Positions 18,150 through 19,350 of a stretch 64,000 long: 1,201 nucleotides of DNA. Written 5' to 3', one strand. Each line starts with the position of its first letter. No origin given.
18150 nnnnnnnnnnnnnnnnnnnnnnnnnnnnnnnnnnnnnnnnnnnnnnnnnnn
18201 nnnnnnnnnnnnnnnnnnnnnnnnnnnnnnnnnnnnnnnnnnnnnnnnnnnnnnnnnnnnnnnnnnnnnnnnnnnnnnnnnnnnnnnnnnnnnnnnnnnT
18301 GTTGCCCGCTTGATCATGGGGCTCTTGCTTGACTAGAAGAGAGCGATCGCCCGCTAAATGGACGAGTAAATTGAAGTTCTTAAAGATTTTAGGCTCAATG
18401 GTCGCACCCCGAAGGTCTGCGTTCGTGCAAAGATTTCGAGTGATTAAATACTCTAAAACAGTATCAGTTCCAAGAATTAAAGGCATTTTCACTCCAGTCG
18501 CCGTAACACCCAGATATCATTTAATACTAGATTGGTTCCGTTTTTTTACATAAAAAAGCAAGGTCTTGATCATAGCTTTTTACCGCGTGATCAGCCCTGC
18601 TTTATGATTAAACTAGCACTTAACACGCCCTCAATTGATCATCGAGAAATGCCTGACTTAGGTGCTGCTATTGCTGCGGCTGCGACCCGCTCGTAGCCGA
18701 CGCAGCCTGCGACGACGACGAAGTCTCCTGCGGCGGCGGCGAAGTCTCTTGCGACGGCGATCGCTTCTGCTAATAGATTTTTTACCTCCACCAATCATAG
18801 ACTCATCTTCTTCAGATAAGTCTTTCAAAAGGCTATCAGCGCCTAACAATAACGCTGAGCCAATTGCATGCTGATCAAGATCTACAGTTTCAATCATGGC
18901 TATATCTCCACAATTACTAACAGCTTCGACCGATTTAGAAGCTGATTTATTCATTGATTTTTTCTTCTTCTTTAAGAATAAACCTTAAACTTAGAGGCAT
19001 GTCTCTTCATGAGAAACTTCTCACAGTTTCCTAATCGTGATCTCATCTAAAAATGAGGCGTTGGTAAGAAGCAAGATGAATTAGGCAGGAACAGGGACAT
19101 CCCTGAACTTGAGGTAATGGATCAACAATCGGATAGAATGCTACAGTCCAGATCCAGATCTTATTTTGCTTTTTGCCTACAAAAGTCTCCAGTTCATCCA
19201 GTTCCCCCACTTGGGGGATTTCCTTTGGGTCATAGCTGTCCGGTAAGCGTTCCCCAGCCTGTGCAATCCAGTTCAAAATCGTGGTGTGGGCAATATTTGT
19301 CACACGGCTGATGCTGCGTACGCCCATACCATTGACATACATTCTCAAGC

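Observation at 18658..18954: Precursor peptide whose predicted mature core is about 60% arginine (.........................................)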

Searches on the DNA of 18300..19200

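Call 83: search_rna_families(source=window, start=18300, end=19200, threshold=evalue, max_evalue=1)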
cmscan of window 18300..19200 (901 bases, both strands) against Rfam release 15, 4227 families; matches with E-value up to 1: 1.
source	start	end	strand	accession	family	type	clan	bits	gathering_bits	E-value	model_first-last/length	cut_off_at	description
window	19063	19177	+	RF03623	mir-1252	Gene; miRNA;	-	28.2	70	0.02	1-65/65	no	mir-1252 microRNA precursor family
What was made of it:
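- Tried and rejected: Rfam on 18300..19200 gave only one sub-threshold miRNA match, which is noise (call 83).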
